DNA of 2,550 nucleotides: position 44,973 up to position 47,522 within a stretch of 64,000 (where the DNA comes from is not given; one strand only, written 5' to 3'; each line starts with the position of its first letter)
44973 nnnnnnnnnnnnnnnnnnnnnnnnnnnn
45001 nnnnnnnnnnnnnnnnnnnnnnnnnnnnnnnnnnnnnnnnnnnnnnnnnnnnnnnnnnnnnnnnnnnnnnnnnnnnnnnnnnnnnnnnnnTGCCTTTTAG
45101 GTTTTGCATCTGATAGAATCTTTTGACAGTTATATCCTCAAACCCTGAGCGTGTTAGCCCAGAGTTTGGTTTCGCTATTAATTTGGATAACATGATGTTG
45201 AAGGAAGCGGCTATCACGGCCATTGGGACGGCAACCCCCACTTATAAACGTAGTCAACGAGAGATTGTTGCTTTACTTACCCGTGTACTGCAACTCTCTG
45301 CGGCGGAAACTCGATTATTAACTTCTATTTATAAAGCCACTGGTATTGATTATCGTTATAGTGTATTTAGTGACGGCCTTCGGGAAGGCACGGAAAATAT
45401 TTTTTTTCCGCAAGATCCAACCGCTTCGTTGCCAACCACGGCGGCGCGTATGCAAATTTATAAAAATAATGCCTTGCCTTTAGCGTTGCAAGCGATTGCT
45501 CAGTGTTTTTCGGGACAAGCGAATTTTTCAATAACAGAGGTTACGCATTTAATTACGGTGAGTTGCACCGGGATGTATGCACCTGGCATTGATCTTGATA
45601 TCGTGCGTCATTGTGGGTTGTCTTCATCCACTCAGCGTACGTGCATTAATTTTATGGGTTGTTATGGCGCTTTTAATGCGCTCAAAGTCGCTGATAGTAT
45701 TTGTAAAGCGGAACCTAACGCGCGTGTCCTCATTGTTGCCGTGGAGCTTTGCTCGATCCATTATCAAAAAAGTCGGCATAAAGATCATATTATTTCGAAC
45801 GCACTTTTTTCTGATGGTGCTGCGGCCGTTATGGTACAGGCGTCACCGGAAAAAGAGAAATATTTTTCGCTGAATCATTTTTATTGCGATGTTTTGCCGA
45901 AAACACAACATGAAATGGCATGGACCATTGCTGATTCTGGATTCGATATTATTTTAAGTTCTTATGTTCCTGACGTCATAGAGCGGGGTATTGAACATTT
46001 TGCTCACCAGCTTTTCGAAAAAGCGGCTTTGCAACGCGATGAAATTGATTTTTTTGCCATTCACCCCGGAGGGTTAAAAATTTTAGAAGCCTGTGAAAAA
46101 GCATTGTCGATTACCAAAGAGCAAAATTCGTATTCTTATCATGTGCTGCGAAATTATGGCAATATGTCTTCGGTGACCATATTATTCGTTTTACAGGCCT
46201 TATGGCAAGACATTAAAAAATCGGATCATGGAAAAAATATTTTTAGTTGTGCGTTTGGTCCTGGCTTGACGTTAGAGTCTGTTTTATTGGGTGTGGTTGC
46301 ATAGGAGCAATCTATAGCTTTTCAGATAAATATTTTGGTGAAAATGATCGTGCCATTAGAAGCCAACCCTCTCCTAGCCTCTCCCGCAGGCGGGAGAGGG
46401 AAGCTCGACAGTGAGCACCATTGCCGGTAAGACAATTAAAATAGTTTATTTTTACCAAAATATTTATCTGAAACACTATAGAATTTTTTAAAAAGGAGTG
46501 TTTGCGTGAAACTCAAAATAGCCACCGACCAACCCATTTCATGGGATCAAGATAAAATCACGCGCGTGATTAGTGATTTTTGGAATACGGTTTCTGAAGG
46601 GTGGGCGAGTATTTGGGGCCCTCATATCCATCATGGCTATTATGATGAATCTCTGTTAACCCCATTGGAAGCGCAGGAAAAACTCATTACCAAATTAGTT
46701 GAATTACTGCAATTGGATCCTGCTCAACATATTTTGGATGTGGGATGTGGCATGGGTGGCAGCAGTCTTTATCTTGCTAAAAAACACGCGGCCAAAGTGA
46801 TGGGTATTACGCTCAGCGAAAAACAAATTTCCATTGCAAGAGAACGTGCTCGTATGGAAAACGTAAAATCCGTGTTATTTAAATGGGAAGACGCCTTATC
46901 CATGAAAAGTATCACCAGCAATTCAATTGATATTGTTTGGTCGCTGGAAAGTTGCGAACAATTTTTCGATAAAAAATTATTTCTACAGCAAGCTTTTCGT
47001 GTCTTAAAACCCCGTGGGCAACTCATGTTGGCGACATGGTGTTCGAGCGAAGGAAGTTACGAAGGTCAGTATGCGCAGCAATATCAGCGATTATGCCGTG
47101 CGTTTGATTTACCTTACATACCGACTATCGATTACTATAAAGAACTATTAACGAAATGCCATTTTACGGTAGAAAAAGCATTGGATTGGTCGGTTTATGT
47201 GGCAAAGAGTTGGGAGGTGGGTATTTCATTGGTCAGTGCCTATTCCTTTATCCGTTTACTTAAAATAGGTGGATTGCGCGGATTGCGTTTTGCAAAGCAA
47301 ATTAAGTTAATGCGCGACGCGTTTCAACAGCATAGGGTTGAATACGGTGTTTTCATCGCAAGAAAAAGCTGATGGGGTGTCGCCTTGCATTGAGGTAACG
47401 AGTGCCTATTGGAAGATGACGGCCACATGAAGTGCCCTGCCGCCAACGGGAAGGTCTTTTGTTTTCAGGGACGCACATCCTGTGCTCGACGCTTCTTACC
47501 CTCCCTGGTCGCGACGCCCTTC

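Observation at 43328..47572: Inverted MITE-A copies bracket a three-gene accessory module (sphingomyelinase, type III PKS, methyltransferase)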

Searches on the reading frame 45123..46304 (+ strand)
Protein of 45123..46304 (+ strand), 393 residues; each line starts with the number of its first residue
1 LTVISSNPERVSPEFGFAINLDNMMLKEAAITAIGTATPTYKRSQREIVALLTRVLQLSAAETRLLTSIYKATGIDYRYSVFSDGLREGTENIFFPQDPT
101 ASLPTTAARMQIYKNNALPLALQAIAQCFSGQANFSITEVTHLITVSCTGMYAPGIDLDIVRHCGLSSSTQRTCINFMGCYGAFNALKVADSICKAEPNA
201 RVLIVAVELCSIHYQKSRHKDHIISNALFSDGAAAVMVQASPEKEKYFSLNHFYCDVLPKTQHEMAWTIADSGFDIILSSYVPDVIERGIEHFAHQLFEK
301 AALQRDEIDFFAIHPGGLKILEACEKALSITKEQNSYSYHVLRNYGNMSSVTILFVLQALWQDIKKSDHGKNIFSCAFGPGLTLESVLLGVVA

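Call 7: search_protein_families(library=pfam, proteins=[window:45123-46304:+])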
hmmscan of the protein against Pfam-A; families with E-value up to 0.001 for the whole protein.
window:45123-46304:+ (393 aa): 5 families
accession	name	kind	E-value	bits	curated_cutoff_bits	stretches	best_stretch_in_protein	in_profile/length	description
PF00195.25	Chal_sti_synt_N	-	8.1e-28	97.8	27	1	28-242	13-225/225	Chalcone and stilbene synthases, N-terminal domain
PF02797.21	Chal_sti_synt_C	-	1.1e-26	94.1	27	1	256-391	8-149/151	Chalcone and stilbene synthases, C-terminal domain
PF08541.16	ACP_syn_III_C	-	3.7e-13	49.9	26.6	1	299-389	2-88/90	3-Oxoacyl-[acyl-carrier-protein (ACP)] synthase III C terminal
PF08392.18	FAE1_CUT1_RppA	-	1e-11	45.1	27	1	108-245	74-210/290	FAE1/Type III polyketide synthase-like protein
PF08545.16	ACP_syn_III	-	7.3e-08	32.6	24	1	179-246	6-68/80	3-Oxoacyl-[acyl-carrier-protein (ACP)] synthase III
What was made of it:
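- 45195..46304 (+): Type III polyketide synthase, 369 aa (P0001). Pfam Chal_sti_synt_N and _C (call 7).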

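Call 10: find_homologous_proteins(query=window:45123-46304:+)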
Query window:45123-46304:+ (393 aa): 8000 proteins with E <= 0.001 among 8000 candidates; the best 120 are listed.
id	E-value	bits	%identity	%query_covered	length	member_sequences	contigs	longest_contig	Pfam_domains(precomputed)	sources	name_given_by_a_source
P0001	6.5e-245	830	100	94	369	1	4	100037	PF02797.22,PF08545.17,PF08541.17,PF08392.19,PF00195.26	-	-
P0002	4.4e-154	531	66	92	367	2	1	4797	PF02797.22,PF08545.17,PF08541.17,PF08392.19,PF00195.26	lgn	-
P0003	6.2e-154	531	62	92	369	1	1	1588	PF02797.22,PF08545.17,PF08541.17,PF08392.19,PF00195.26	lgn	-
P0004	4.5e-151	521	62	92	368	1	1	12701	PF02797.22,PF08545.17,PF08541.17,PF08392.19,PF00195.26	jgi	jgi:predicted naringenin-chalcone synthase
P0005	6.0e-151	521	62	93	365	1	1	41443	PF02797.22,PF08545.17,PF08541.17,PF08392.19,PF00195.26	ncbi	-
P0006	1.3e-150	520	63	92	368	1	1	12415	PF02797.22,PF08545.17,PF08541.17,PF08392.19,PF00195.26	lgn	-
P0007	6.2e-150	518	63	93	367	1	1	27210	PF02797.22,PF08545.17,PF08541.17,PF08392.19,PF00195.26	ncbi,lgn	-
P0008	1.1e-149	517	62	92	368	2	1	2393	PF02797.22,PF08545.17,PF08541.17,PF08392.19,PF00195.26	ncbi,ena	-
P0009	1.2e-149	517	64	92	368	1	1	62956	PF02797.22,PF08545.17,PF08541.17,PF08392.19,PF00195.26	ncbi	-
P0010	3.7e-149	515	63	92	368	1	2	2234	PF02797.22,PF08545.17,PF08541.17,PF08392.19,PF00195.26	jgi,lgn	jgi:predicted naringenin-chalcone synthase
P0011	3.8e-149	515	63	92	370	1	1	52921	PF02797.22,PF08545.17,PF08541.17,PF08392.19,PF00195.26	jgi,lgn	-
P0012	2.4e-148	512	61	92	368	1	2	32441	PF02797.22,PF08545.17,PF08541.17,PF08392.19,PF00195.26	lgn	-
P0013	4.7e-148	511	62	92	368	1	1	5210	PF02797.22,PF08545.17,PF08541.17,PF08392.19,PF00195.26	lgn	-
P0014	5.4e-148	511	62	93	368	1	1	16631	PF02797.22,PF08545.17,PF08541.17,PF08392.19,PF00195.26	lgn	-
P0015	6.1e-148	511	60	93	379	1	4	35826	PF02797.22,PF08545.17,PF08541.17,PF08392.19,PF00195.26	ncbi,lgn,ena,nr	ncbi:MAG: naringenin-chalcone synthase [Verrucomicrobia bacterium RIFCSPHIGHO2_12_FULL_41_10]|nr:MAG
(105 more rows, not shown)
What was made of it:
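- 45195..46304 (+): Best homolog is 66% identical, and Legionella species are 59-60% (call 10).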

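Call 11: find_encoding_contigs(protein=P0001, flank=10000, max_places=10)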
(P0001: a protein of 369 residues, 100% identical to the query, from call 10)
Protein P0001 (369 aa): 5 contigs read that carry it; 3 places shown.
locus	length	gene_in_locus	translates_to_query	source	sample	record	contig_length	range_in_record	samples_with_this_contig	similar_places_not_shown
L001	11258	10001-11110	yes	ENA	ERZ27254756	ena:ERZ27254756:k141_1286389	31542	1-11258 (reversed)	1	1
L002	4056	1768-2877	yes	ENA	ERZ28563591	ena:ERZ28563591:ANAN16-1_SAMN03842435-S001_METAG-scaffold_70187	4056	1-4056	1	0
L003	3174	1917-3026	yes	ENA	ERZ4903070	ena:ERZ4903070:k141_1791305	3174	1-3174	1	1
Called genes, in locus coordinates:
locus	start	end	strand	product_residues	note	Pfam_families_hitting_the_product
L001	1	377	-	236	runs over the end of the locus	PF06500:FrsA-like (weak), PF01738:DLH, PF12146:Hydrolase_4 (faint), PF00326:Peptidase_S9 (faint), PF02230:Abhydrolase_2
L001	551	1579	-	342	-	PF02030:Lipoprotein_8 (faint), PF01547:SBP_bac_1, PF13531:SBP_bac_11, PF13416:SBP_bac_8, PF13343:SBP_bac_6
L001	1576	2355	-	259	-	PF00528:BPD_transp_1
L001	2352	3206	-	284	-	PF00528:BPD_transp_1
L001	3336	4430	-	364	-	PF00005:ABC_tran, PF13304:AAA_21 (faint), PF08402:TOBE_2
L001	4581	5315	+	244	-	PF07264:EI24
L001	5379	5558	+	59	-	PF03966:Trm112p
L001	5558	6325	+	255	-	PF02348:CTP_transf_3, PF00483:NTP_transferase (faint), PF12804:NTP_transf_3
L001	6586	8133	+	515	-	-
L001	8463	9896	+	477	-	PF03372:Exo_endo_phos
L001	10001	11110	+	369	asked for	PF00195:Chal_sti_synt_N, PF08392:FAE1_CUT1_RppA, PF08545:ACP_syn_III, PF02797:Chal_sti_synt_C, PF08541:ACP_syn_III_C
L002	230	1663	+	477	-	PF03372:Exo_endo_phos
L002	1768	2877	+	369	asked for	PF00195:Chal_sti_synt_N, PF08392:FAE1_CUT1_RppA, PF08545:ACP_syn_III, PF02797:Chal_sti_synt_C, PF08541:ACP_syn_III_C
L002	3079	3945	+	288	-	PF01135:PCMT (weak), PF02353:CMAS, PF01209:Ubie_methyltran, PF13489:Methyltransf_23, PF13847:Methyltransf_31, PF08241:Methyltransf_11, PF08242:Methyltransf_12, PF13649:Methyltransf_25, +3 more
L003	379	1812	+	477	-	PF03372:Exo_endo_phos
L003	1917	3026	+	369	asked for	PF00195:Chal_sti_synt_N, PF08392:FAE1_CUT1_RppA, PF08545:ACP_syn_III, PF02797:Chal_sti_synt_C, PF08541:ACP_syn_III_C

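Call 19: find_encoding_contigs(protein=P0002, flank=6000, max_places=3)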
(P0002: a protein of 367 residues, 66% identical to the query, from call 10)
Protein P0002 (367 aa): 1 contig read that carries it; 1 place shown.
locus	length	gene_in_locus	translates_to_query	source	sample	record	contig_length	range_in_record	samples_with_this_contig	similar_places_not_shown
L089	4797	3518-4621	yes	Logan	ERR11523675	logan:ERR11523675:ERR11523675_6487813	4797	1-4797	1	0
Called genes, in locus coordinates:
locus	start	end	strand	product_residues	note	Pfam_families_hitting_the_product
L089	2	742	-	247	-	?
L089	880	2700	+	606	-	-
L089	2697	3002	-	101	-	PF02641:DUF190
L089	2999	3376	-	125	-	PF02537:CRCB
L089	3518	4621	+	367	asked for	PF00195:Chal_sti_synt_N, PF08392:FAE1_CUT1_RppA, PF08545:ACP_syn_III (weak), PF02797:Chal_sti_synt_C, PF08541:ACP_syn_III_C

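Call 20: find_encoding_contigs(protein=P0009, flank=6000, max_places=3)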
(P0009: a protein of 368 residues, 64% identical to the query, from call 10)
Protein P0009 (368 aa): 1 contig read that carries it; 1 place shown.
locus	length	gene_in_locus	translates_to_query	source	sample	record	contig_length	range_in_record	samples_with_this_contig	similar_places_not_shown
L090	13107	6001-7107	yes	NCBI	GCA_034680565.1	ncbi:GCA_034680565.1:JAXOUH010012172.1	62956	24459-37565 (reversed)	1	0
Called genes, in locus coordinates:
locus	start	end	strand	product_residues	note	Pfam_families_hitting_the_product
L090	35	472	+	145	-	-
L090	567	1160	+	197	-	-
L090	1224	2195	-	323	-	PF01544:CorA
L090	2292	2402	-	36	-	-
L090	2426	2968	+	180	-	PF09411:PagL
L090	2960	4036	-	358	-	PF09925:DUF2157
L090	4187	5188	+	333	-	PF00487:FA_desaturase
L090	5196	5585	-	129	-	-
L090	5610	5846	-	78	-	-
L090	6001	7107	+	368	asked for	PF00195:Chal_sti_synt_N, PF08392:FAE1_CUT1_RppA, PF08545:ACP_syn_III, PF02797:Chal_sti_synt_C, PF08541:ACP_syn_III_C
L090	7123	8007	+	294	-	PF01209:Ubie_methyltran, PF02353:CMAS, PF05175:MTS (weak), PF13489:Methyltransf_23, PF13847:Methyltransf_31, PF08241:Methyltransf_11, PF08242:Methyltransf_12, PF13649:Methyltransf_25, +2 more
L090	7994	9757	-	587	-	PF00664:ABC_membrane, PF00005:ABC_tran, PF02463:SMC_N (weak)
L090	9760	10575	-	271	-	PF05114:MbnB_TglH_ChrH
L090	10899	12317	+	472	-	PF00270:DEAD, PF04851:ResIII, PF22916:UTP25_NTPase-like (faint), PF00271:Helicase_C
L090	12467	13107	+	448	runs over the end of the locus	-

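Call 21: find_encoding_contigs(protein=P0005, flank=6000, max_places=3)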
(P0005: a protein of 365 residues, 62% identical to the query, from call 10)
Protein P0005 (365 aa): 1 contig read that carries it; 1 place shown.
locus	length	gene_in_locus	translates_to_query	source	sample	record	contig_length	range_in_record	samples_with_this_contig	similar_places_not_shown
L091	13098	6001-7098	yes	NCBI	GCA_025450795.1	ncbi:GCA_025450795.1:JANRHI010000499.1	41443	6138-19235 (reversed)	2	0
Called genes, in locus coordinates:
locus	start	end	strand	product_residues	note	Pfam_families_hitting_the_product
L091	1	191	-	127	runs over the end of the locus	-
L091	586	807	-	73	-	-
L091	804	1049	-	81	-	-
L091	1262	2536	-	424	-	-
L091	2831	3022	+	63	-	-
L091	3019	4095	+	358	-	PF04229:GrpB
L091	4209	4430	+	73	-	-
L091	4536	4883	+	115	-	PF01048:PNP_UDP_1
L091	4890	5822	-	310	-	PF01370:Epimerase, PF08338:DUF1731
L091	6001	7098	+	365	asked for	PF00195:Chal_sti_synt_N, PF08392:FAE1_CUT1_RppA, PF08545:ACP_syn_III (weak), PF02797:Chal_sti_synt_C, PF08541:ACP_syn_III_C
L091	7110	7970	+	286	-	PF02353:CMAS, PF01209:Ubie_methyltran, PF13489:Methyltransf_23, PF05175:MTS (weak), PF13847:Methyltransf_31, PF08241:Methyltransf_11, PF08242:Methyltransf_12, PF13649:Methyltransf_25, +2 more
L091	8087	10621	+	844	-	PF00069:Pkinase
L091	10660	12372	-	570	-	PF18158:AidB_N (faint), PF02770:Acyl-CoA_dh_M, PF00441:Acyl-CoA_dh_1, PF22924:ACOX_C_alpha1 (weak)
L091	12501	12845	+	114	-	PF03795:YCII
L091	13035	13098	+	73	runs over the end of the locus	-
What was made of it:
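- On Composite (MITE- or IS-flanked) transposon: Elsewhere only PKS-MT are linked (calls 20, 21).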

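Call 23: search_protein_families(library=ncbifam, proteins=[window:45123-46304:+], max_evalue=0.01)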
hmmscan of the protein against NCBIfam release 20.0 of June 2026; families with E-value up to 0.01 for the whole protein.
window:45123-46304:+ (393 aa): 10 families
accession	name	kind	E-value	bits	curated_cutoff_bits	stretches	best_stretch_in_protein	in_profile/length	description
NF042429.2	DHPHCoAsyn_DpgA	equivalog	7.5e-47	159.9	425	1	31-389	1-348/350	3,5-dihydroxyphenylacetyl-CoA synthase DpgA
NF006829.0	PRK09352.1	subfamily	7.8e-20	71.1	249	1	117-389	53-319/322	beta-ketoacyl-ACP synthase 3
TIGR00747.1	fabH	subfamily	2.6e-16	59.6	292.1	1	178-389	110-320/322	beta-ketoacyl-ACP synthase III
NF004623.0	PRK05963.1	equivalog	1.8e-12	47.2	437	2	294-389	235-326/328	beta-ketoacyl-ACP synthase III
NF005703.0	PRK07515.1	equivalog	2.6e-11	43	304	2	68-245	57-217/373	beta-ketoacyl-ACP synthase III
NF005541.0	PRK07204.1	equivalog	1.5e-10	41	402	2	288-389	230-327/329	beta-ketoacyl-ACP synthase III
NF006720.0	PRK09258.1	equivalog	0.00073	18.9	285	1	232-383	186-330/338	3-oxoacyl-ACP synthase III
NF005293.2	PRK06816.1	subfamily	0.0016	17.6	450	0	284-364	268-350/378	StlD/DarB family beta-ketosynthase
TIGR01835.1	HMG-CoA-S_prok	equivalog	0.0032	16.3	360.35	0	178-242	107-164/382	hydroxymethylglutaryl-CoA synthase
NF003274.0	PRK04262.1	equivalog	0.0071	15.4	244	0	289-383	210-300/347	hydroxymethylglutaryl-CoA synthase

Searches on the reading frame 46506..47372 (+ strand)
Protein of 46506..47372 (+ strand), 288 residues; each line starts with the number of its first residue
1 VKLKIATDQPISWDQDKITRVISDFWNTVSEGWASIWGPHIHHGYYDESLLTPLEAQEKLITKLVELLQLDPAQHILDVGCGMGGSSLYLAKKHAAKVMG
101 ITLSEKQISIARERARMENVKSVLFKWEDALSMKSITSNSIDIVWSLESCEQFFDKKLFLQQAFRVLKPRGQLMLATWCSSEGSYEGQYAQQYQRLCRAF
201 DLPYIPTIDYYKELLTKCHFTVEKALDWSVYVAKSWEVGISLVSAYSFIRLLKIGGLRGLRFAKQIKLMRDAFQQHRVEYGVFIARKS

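Call 7: search_protein_families(library=pfam, proteins=[window:46506-47372:+])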
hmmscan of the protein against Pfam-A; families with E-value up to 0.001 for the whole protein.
window:46506-47372:+ (288 aa): 14 families
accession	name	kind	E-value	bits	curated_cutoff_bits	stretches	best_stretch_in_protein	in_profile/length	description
PF13847.12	Methyltransf_31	-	1.9e-20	73.4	27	1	71-179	2-113/145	Methyltransferase domain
PF02353.26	CMAS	-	8.5e-18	65.1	27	1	45-229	35-219/273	Mycolic acid cyclopropane synthetase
PF08241.18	Methyltransf_11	-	1.2e-17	64.8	21.2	1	77-174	1-94/95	Methyltransferase domain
PF13649.12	Methyltransf_25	-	5.2e-17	62.8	27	1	76-171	1-97/97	Methyltransferase domain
PF13489.12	Methyltransf_23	-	5.6e-12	46.1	27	1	57-223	6-162/164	Methyltransferase domain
PF08242.18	Methyltransf_12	-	1.5e-10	42.1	30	1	77-173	1-98/98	Methyltransferase domain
PF01209.24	Ubie_methyltran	-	4.1e-09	36.6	20.1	1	69-176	44-152/233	ubiE/COQ5 methyltransferase family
PF05175.20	MTS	-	4.2e-07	30.2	23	1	64-175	23-138/170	Methyltransferase small domain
PF01135.25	PCMT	-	4.4e-06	27.1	20.3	1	58-129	59-132/210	Protein-L-isoaspartate(D-aspartate) O-methyltransferase (PCMT)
PF02390.23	Methyltransf_4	-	1.1e-05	25.4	24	1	75-132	4-62/173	Putative methyltransferase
PF01728.25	FtsJ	-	1.6e-05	25.4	24.1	1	67-120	15-70/181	FtsJ-like methyltransferase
PF05724.17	TPMT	-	4.7e-05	23.6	26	0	57-137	22-100/218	Thiopurine S-methyltransferase (TPMT)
PF13679.12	Methyltransf_32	-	0.00019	21.8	27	1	60-158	12-119/143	Methyltransferase domain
PF09445.16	Methyltransf_15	-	0.00066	19.7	22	1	74-144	2-75/165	RNA cap guanine-N2 methyltransferase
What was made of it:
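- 46506..47372 (+): Class I SAM-dependent methyltransferase, 288 aa, the conserved partner of the PKS. Pfam Methyltransf_31/11/25 and CMAS (call 7).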

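Call 17: find_encoding_contigs(protein=window:46506-47372:+, flank=10000, max_places=10)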
Protein window:46506-47372:+ (288 aa): 5 contigs read that carry it; 4 places shown.
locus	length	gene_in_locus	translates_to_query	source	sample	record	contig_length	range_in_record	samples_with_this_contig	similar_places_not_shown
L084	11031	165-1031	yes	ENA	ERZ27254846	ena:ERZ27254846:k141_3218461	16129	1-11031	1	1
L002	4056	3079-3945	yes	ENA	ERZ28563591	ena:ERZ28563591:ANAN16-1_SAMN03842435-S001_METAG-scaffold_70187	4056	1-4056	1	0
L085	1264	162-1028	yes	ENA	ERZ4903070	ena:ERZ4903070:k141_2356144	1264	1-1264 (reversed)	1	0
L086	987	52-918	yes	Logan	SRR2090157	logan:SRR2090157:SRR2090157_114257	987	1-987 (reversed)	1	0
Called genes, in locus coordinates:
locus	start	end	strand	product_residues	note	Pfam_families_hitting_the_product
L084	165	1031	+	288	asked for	PF01135:PCMT (weak), PF02353:CMAS, PF01209:Ubie_methyltran, PF13489:Methyltransf_23, PF13847:Methyltransf_31, PF08241:Methyltransf_11, PF08242:Methyltransf_12, PF13649:Methyltransf_25, +3 more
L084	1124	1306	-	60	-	-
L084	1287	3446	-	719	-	PF00575:S1, PF10150:RNase_E_G, PF20833:RNase_E_G_Thio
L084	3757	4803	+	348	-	PF01479:S4 (weak), PF00849:PseudoU_synth_2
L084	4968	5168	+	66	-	PF01783:Ribosomal_L32p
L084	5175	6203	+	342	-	PF02504:FA_synthesis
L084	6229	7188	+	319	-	PF00108:Thiolase_N (weak), PF08545:ACP_syn_III, PF08541:ACP_syn_III_C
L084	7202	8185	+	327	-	PF00698:Acyl_transf_1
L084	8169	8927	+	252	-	PF00106:adh_short, PF08659:KR, PF13561:adh_short_C2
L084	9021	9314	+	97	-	PF23297:ACP_SdgA_C (weak), PF14573:PP-binding_2 (faint), PF00550:PP-binding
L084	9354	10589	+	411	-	PF00109:ketoacyl-synt, PF02801:Ketoacyl-synt_C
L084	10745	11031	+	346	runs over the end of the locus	PF02618:YceG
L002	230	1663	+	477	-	PF03372:Exo_endo_phos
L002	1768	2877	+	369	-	PF00195:Chal_sti_synt_N, PF08392:FAE1_CUT1_RppA, PF08545:ACP_syn_III, PF02797:Chal_sti_synt_C, PF08541:ACP_syn_III_C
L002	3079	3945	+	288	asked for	PF01135:PCMT (weak), PF02353:CMAS, PF01209:Ubie_methyltran, PF13489:Methyltransf_23, PF13847:Methyltransf_31, PF08241:Methyltransf_11, PF08242:Methyltransf_12, PF13649:Methyltransf_25, +3 more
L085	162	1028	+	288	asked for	PF01135:PCMT (weak), PF02353:CMAS, PF01209:Ubie_methyltran, PF13489:Methyltransf_23, PF13847:Methyltransf_31, PF08241:Methyltransf_11, PF08242:Methyltransf_12, PF13649:Methyltransf_25, +3 more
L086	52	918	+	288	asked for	PF01135:PCMT (weak), PF02353:CMAS, PF01209:Ubie_methyltran, PF13489:Methyltransf_23, PF13847:Methyltransf_31, PF08241:Methyltransf_11, PF08242:Methyltransf_12, PF13649:Methyltransf_25, +3 more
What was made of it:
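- On Prokaryotic MITE: Two spurious ORFs (209 and 213 aa) run through the right-copy fragment and on into the rne region, and one metagenome annotation calls a 60-aa ORF over that fragment (call 17).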

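Call 23: search_protein_families(library=ncbifam, proteins=[window:46506-47372:+], max_evalue=0.01)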
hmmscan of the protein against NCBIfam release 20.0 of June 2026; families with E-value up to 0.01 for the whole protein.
window:46506-47372:+ (288 aa): 62 families (the best 25 are shown)
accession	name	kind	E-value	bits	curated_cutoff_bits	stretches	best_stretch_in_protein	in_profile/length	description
NF053839.1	CPFASynBruc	equivalog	3.6e-18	65.7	600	1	44-186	146-287/410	cyclopropane fatty acid synthase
NF041675.1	sarc_dimgly_tmase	equivalog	1.4e-16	61.3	550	1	31-221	23-211/278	sarcosine/dimethylglycine N-methyltransferase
NF008686.0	PRK11705.1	equivalog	1.4e-16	60.6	400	1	52-183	147-273/383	cyclopropane fatty acyl phospholipid synthase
NF045667.1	MTase_DVU1556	equivalog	1.9e-16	60.2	155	1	59-230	9-170/213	DVU_1556 family methyltransferase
TIGR01983.1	UbiG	equivalog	2.9e-15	56.2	102.95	1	73-178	50-154/228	bifunctional 2-polyprenyl-6-hydroxyphenol methylase/3-demethylubiquinol 3-O-methyltransferase UbiG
NF040703.1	cyclopro_CfaB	exception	5.6e-15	55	650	1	44-151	131-237/393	C17 cyclopropane fatty acid synthase CfaB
NF041943.1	GPPMT_Stmyces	equivalog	2.6e-14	53.8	400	1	64-216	69-218/272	geranyl diphosphate 2-C-methyltransferase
NF043040.1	corrin_prot_MT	hypoth_equivalog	2.6e-13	49.9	180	1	58-177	28-149/216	corrinoid protein-associated methyltransferase CpaM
NF041536.1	ArsM_DUF2284_UU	exception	3.4e-13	48.8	575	1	69-177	73-182/459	arsenite methyltransferase/DUF2284 domain selenoprotein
NF047649.1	MTase_UXPK_star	exception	6.7e-13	48.3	460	1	67-177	72-183/283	methyltransferase/UXPK-star double selenoprotein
TIGR01934.1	MenG_MenH_UbiE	subfamily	8.9e-13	48.1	158.35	1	62-177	29-143/223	ubiquinone/menaquinone biosynthesis methyltransferase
NF041537.1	ArsM_AhpD_UU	exception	2.6e-12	46.2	510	1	69-177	73-182/345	arsenite methyltransferase/AhpD domain selenoprotein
TIGR02072.1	BioC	equivalog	3e-12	46.9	184.95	1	56-182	15-139/244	malonyl-ACP O-methyltransferase BioC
NF001244.0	PRK00216.1-5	equivalog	4.1e-12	45.9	216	1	63-178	39-156/236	bifunctional demethylmenaquinone methyltransferase/2-methoxy-6-polyprenyl-1,4-benzoquinol methylase UbiE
NF008823.0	PRK11873.1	subfamily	4.8e-11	42.6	263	1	66-176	71-182/272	arsenite methyltransferase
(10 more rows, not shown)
